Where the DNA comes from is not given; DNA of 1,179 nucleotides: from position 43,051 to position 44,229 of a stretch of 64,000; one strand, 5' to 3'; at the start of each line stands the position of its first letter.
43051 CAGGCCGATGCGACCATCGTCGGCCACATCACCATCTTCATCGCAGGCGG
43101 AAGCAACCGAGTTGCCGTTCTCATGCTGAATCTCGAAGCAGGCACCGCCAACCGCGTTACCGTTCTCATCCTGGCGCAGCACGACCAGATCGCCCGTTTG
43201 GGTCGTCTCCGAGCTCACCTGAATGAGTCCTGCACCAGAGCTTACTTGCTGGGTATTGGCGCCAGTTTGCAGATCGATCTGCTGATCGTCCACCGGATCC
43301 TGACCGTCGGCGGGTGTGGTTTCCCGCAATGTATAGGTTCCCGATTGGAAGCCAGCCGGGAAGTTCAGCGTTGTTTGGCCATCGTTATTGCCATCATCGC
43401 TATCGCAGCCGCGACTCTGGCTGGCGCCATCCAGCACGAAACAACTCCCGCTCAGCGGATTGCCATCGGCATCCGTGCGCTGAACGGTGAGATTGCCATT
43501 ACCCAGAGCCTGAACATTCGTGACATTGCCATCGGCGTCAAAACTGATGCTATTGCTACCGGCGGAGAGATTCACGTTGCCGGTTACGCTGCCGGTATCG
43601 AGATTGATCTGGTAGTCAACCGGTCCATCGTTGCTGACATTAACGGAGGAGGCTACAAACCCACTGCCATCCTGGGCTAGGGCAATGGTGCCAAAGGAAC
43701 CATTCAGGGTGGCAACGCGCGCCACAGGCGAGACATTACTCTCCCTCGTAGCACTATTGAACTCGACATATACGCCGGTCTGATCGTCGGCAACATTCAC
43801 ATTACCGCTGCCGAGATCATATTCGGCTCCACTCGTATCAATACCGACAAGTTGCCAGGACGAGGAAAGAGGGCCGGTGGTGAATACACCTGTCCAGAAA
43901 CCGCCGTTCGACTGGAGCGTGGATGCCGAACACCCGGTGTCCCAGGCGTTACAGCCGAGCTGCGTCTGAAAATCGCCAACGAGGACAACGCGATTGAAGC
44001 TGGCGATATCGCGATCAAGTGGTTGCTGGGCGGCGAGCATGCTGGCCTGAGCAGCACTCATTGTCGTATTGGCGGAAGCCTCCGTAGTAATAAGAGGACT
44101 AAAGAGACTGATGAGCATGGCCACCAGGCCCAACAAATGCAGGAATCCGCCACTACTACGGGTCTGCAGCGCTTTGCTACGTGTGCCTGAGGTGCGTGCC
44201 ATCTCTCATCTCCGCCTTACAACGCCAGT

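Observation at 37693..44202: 2169-aa protein with ~19 Cys-containing SpaA/Cna-B-like modules and a possible N-terminal carbohydrate-binding-like module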

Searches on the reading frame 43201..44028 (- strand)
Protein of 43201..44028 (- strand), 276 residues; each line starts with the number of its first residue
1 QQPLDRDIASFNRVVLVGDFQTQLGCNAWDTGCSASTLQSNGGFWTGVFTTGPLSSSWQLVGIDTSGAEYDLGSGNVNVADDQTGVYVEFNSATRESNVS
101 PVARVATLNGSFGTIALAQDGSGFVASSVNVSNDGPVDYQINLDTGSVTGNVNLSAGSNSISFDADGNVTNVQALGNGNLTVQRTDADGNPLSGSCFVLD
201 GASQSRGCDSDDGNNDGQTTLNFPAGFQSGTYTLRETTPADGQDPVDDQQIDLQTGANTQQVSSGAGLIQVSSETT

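Call 35: predict_structure(alignment_id=A3)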
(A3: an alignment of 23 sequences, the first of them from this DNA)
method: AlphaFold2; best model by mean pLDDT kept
length: 276 residues; sequences in the alignment: 23
mean_pLDDT: 91.3   pTM: 0.82
mean pLDDT of the five models: 91.3, 90.9, 90.5, 89.8, 88.6
residues with pLDDT >= 90: 227; 70-90: 26; 50-70: 19; < 50: 4
segments of 3 or more residues with pLDDT < 50: none
pLDDT, mean of each block of 10 residues (from residue 1): 58 96 96 97 92 96 94 96 96 90 97 96 95 97 95 96 97 94 95 95 84 89 91 96 95 95 68 58
secondary structure, 60 per line:
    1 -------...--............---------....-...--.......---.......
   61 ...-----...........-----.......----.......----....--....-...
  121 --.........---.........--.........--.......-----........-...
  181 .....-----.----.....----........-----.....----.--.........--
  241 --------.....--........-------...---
elements in order: E13-18 H19-24 E39-41 E44-50 E54-63 E69-79 E85-91 E96-102 E107-110 E113-116 E118-120 E123-131 E135-143 E146-154 E157-163 E169-176 E178-185 E196-200 E205-208 H209-212 E218-222 E230-238 E249-253 E256-263 E271-273

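Call 37: fold_search(model_id=the predicted structure, library=pdb)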
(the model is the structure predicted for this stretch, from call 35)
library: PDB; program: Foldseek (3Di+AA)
matches with E <= 10: 997; with E <= 0.001: 21
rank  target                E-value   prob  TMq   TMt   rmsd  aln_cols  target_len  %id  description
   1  2wan                  1.4e-05  1.00  0.29  0.10  23.1       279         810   13  Pullulanase from Bacillus acidopullulyticus (released 2009-05-05)
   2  4uzg                  2.5e-05  1.00  0.25  0.25  16.2       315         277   14  Crystal structure of group B streptococcus pilus 2b backbone protein SAK_1440 (released 2015-05-13)
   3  6fwv_A                1.7e-04  0.99  0.27  0.16  48.0       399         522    9  The Bacillus anthracis TIE protein (released 2018-08-08)
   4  5hbb_C                2.2e-04  0.97  0.23  0.23  17.6       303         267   14  Crystal structure of shaft pilin spaA from Lactobacillus rhamnosus GG - E139A mutant (released 2016-07-20)
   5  5hbb_A                2.4e-04  0.97  0.23  0.23  17.5       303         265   12  Crystal structure of shaft pilin spaA from Lactobacillus rhamnosus GG - E139A mutant (released 2016-07-20)
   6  4aq1_C                2.8e-04  0.60  0.15  0.08  24.7       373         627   10  Structure of the SbsB S-layer protein of Geobacillus stearothermophilus PV72p2 in complex with nanobody KB6 (released 2012-06-13)
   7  5hts_D                2.9e-04  0.99  0.25  0.26  17.2       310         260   12  Crystal structure of shaft pilin spaA from Lactobacillus rhamnosus GG - D295N mutant (released 2016-07-20)
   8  3kpt_A                3.3e-04  0.99  0.28  0.23  19.0       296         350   10  Crystal structure of BcpA, the major pilin subunit of Bacillus cereus (released 2009-11-24)
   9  5hbb_B                3.3e-04  0.96  0.23  0.24  17.7       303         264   14  Crystal structure of shaft pilin spaA from Lactobacillus rhamnosus GG - E139A mutant (released 2016-07-20)
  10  5hts_B                3.4e-04  0.96  0.23  0.24  17.4       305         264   12  Crystal structure of shaft pilin spaA from Lactobacillus rhamnosus GG - D295N mutant (released 2016-07-20)
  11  5f44_C                3.6e-04  0.99  0.25  0.27  17.1       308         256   13  Crystal structure of shaft pilin spaA from Lactobacillus rhamnosus GG (released 2016-07-20)
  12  5hts_C                3.8e-04  0.98  0.25  0.27  17.1       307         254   12  Crystal structure of shaft pilin spaA from Lactobacillus rhamnosus GG - D295N mutant (released 2016-07-20)
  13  5hts_F                4.7e-04  0.94  0.23  0.26  16.5       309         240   13  Crystal structure of shaft pilin spaA from Lactobacillus rhamnosus GG - D295N mutant (released 2016-07-20)
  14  5f44_A                5.4e-04  0.94  0.23  0.23  17.5       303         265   13  Crystal structure of shaft pilin spaA from Lactobacillus rhamnosus GG (released 2016-07-20)
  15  6fwv_B                6.0e-04  0.91  0.25  0.15  47.8       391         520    8  The Bacillus anthracis TIE protein (released 2018-08-08)
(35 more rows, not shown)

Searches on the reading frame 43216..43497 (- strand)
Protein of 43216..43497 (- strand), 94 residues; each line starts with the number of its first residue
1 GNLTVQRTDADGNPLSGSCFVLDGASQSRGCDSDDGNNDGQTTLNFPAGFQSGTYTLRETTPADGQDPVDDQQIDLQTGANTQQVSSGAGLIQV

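Call 20: search_solved_structures(query=A1, max_evalue=0.01, show_alignments=4)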
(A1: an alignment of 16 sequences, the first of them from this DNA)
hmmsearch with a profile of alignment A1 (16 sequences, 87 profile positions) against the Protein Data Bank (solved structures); distinct sequences matched with E-value up to 0.01: 54.
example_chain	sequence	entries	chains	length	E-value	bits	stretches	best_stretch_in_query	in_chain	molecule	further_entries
6fwv_A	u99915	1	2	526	6.4e-15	58.5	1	1-85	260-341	Collagen Adhesion protein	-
2ww8_A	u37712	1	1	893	3e-14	56.4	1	1-83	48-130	CELL WALL SURFACE ANCHOR FAMILY PROTEIN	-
3rkp_A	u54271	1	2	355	1.8e-11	47.5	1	2-77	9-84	Collagen adhesion protein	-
3kpt_A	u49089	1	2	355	1.8e-11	47.5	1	2-77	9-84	Collagen adhesion protein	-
8bdw_A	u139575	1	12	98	2.4e-10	43.8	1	1-85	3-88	Cell surface adherence protein,collagen-binding domain, LPXTG-motif cell wall anchor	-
9vo5_B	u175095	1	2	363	6e-10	42.6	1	4-84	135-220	SpaA-like prealbumin fold domain-containing protein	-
8wxd_A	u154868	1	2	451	8.6e-10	42.1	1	3-75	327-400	Surface protein, putative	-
9uvr_A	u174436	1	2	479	1.3e-09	41.5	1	3-75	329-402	Surface protein, putative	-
9vo4_B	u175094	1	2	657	3.3e-09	40.2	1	4-84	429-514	SpaA-like prealbumin fold domain-containing protein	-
6m7c_A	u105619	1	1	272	4.8e-09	39.7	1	2-84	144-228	Pilus assembly protein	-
9lty_A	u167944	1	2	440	6.9e-09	39.2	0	36-83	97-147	Isopeptide-forming domain-containing fimbrial protein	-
7bvx_A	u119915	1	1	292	7.2e-09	39.1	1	2-84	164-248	Pilus assembly protein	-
7k1u_A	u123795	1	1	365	9.7e-09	38.7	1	8-85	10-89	Collagen-binding Adhesin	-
10ps_A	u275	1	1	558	1e-08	38.7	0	8-69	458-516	Serine-aspartate repeat-containing protein D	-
4mls_A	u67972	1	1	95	2.8e-08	37.2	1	7-83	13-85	Fibronectin binding protein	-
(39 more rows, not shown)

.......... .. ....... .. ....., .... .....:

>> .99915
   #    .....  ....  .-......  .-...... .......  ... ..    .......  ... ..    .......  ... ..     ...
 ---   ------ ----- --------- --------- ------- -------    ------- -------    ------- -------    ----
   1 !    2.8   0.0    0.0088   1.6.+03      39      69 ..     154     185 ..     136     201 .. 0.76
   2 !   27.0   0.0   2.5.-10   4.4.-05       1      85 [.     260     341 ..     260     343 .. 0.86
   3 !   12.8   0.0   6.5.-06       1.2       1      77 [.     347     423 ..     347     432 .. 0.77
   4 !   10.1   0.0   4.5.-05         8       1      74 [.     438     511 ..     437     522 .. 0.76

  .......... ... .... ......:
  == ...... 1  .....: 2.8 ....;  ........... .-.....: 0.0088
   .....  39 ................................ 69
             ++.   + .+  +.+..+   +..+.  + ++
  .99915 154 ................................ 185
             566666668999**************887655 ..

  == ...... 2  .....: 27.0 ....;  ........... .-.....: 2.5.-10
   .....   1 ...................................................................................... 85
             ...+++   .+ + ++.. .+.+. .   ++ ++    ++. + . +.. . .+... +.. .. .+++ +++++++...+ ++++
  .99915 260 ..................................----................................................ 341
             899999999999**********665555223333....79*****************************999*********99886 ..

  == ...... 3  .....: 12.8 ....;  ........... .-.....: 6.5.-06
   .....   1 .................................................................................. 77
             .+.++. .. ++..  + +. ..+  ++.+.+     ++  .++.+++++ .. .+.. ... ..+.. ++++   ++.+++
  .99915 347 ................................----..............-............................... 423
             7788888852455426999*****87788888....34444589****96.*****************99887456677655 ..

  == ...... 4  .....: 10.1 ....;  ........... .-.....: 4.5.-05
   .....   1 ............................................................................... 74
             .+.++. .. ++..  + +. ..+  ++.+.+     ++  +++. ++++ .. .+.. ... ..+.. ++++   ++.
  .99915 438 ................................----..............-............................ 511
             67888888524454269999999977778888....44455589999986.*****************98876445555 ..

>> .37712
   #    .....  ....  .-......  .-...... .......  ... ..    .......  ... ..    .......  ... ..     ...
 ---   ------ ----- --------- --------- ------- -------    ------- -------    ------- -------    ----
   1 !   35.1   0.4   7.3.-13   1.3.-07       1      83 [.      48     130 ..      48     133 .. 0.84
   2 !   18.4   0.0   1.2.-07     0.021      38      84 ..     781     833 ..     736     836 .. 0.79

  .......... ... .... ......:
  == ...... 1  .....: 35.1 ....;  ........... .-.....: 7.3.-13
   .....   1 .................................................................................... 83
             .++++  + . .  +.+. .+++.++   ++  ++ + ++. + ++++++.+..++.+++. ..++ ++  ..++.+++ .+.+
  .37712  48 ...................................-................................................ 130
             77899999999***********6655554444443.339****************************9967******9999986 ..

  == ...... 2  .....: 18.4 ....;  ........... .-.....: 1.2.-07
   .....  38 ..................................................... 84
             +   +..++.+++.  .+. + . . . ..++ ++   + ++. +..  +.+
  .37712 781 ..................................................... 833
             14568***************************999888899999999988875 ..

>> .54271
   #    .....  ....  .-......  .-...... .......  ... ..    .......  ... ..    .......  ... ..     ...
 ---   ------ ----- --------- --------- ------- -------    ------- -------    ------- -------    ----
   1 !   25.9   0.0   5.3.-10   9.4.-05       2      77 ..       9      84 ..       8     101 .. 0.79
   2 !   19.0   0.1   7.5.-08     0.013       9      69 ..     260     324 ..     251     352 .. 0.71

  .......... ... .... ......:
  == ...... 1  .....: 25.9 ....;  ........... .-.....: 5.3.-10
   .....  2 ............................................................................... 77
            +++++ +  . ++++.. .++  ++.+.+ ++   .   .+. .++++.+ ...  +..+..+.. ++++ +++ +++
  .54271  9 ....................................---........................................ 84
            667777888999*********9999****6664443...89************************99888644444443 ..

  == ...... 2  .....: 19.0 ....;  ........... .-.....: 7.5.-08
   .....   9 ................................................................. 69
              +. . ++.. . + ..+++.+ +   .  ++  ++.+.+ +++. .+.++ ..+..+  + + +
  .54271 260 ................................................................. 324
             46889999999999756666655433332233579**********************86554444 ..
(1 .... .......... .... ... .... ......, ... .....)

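Call 81: find_homologous_proteins(query=A1, max_evalue=0.000001)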
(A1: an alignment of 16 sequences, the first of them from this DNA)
Query A1 (16 sequences) (94 aa, profile of the alignment): 1 proteins with E <= 0.000001 among 424 candidates.
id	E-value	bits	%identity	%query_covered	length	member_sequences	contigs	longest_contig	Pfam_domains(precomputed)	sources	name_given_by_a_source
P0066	4.1e-19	86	41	95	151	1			PF17802.8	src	-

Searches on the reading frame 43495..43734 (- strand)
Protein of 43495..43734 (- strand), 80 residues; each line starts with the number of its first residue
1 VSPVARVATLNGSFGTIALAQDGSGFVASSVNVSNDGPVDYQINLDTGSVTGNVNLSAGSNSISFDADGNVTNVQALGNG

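Call 22: search_protein_families(library=pfam, proteins=[window:43495-43734:-], max_evalue=1)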
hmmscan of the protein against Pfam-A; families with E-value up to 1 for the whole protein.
seq(80 aa): 2 families
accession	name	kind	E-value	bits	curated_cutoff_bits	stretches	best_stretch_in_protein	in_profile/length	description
PF03422.21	CBM_6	-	0.00046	20.9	28.9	1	5-75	51-119/125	Carbohydrate binding module (family 6)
PF21881.2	STIV_penton_2nd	-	0.01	16.6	27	1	24-74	22-71/85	A223 penton protein second domain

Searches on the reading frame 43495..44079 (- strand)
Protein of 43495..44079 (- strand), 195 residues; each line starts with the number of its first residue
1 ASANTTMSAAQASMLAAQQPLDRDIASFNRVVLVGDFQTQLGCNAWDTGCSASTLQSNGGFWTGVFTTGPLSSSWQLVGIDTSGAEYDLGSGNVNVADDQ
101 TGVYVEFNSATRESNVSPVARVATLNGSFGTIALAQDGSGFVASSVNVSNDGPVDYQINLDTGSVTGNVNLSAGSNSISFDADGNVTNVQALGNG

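Call 14: find_homologous_proteins(query=window:43495-44079:-, max_evalue=0.001)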
Query seq(195 aa) (195 aa): 1 proteins with E <= 0.001 among 334 candidates.
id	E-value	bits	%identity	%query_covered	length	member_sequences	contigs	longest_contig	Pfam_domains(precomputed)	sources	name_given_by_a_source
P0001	9.0e-34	135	56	60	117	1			PF22058.3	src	-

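Call 17: search_solved_structures(query=window:43495-44028:-, max_evalue=10, show_alignments=3)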
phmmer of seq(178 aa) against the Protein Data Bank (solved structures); distinct sequences matched with E-value up to 10: 2.
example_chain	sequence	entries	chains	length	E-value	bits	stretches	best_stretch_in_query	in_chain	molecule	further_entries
3p06_A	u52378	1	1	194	0.84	12.8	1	14-55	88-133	VP4 protein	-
4il7_A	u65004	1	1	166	0.9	12.7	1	120-173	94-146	Putative uncharacterized protein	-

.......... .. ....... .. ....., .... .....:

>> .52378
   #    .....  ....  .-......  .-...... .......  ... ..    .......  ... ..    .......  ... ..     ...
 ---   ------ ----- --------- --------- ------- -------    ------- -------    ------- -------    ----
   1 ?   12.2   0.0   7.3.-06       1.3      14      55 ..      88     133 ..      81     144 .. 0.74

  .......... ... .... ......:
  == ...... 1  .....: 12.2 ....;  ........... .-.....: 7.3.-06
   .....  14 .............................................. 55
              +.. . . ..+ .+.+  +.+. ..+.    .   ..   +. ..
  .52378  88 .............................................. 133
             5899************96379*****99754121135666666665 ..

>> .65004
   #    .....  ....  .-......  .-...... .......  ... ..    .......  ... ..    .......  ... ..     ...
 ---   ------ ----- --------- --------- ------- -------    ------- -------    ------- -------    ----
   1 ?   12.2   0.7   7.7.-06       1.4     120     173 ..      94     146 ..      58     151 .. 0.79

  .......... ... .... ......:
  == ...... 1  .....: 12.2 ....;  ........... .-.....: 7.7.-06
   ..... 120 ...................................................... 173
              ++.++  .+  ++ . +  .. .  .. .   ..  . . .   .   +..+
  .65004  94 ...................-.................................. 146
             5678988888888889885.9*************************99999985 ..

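Call 23: search_protein_representatives(protein=window:43495-44028:-)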
Query: 178 residues. Proteins with E-value up to 0.001 (for the whole library): 48; up to 1e-10: 14; up to 1e-30: 2. The best 48 are listed.
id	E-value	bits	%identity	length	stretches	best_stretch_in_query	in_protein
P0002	4.7e-106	368.5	100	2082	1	1-178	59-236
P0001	2.3e-34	135.2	56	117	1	14-130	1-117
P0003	1.4e-18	83.7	37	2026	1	5-177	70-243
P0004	2.4e-18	83.0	34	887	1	7-176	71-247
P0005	7.2e-17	78.2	34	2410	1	6-176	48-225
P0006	7.1e-15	71.7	32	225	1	5-152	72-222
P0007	2.2e-14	70.1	36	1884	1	5-176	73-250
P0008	3.6e-14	69.4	29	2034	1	10-177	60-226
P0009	5.2e-14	68.9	35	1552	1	16-177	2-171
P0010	2.3e-13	66.8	40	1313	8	8-75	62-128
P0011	3.4e-12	63.0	38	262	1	12-121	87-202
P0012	2.0e-11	60.4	40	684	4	12-69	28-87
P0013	2.2e-11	60.4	36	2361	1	11-175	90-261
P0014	3.8e-11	59.6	30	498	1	11-176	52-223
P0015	1.6e-10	57.5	39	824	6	12-75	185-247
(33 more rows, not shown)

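Call 26: search_protein_families(library=pfam, alignment_id=A2, max_evalue=0.001)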
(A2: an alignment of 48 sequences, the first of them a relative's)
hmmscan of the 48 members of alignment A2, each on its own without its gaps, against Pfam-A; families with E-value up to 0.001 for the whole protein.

A. member 1, P0002 (2082 aa): 6 families
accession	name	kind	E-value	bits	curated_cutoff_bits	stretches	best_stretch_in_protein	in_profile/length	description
PF17802.7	SpaA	-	1e-108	356.2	23.1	8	1590-1666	4-87/91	Prealbumin-like fold domain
PF13620.12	CarboxypepD_reg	-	1.7e-18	67.2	32.3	0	1595-1667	8-80/82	Carboxypeptidase regulatory-like domain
PF14686.12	fn3_3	-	0.0001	22.4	24.4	0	1439-1478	34-72/75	Polysaccharide lyase family 4, domain II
PF07495.19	Y_Y_Y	-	0.00017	21.8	26.6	0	1441-1455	29-43/65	Y_Y_Y domain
PF22058.2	X25_BaPul_like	-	0.00025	21.5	27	0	72-105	2-37/87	Pullulanase X25 domain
PF09430.16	EMC7_beta-sandw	-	0.00095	19.8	26.6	0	1438-1502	27-92/122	ER membrane protein complex subunit 7, beta-sandwich domain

B. families by the number of members that match (of 48 scanned): 31 families (the first 25 are shown)
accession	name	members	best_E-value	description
PF22058.2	X25_BaPul_like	47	2.9e-126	Pullulanase X25 domain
PF17802.7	SpaA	21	2.9e-131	Prealbumin-like fold domain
PF13620.12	CarboxypepD_reg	12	1.4e-31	Carboxypeptidase regulatory-like domain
PF17210.9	SdrD_B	12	2.7e-14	SdrD B-like domain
PF16561.11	AMPK1_CBM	10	1.2e-12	Glycogen recognition site of AMP-activated protein kinase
PF07495.19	Y_Y_Y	10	1.2e-09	Y_Y_Y domain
PF14686.12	fn3_3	9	5.2e-18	Polysaccharide lyase family 4, domain II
PF18962.6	Por_Secre_tail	7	1.6e-11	Secretion system C-terminal sorting domain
PF09430.16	EMC7_beta-sandw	7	5.1e-11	ER membrane protein complex subunit 7, beta-sandwich domain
PF24025.1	Ig_DR_A0283-like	5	5.8e-08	DR_A0283-like, Ig-like domain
PF02018.23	CBM_4_9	3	1.1e-13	Carbohydrate binding domain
PF19403.5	SpaA_2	3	9.8e-08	Prealbumin-like fold domain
PF23623.1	GBD_IRG7_N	2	6.8e-10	IRG7 N-terminal galactose binding domain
PF13457.12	GW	1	4.5e-110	GW (Gly-Tryp) dipeptide domain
PF03714.20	PUD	1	5.6e-09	Bacterial pullanase-associated domain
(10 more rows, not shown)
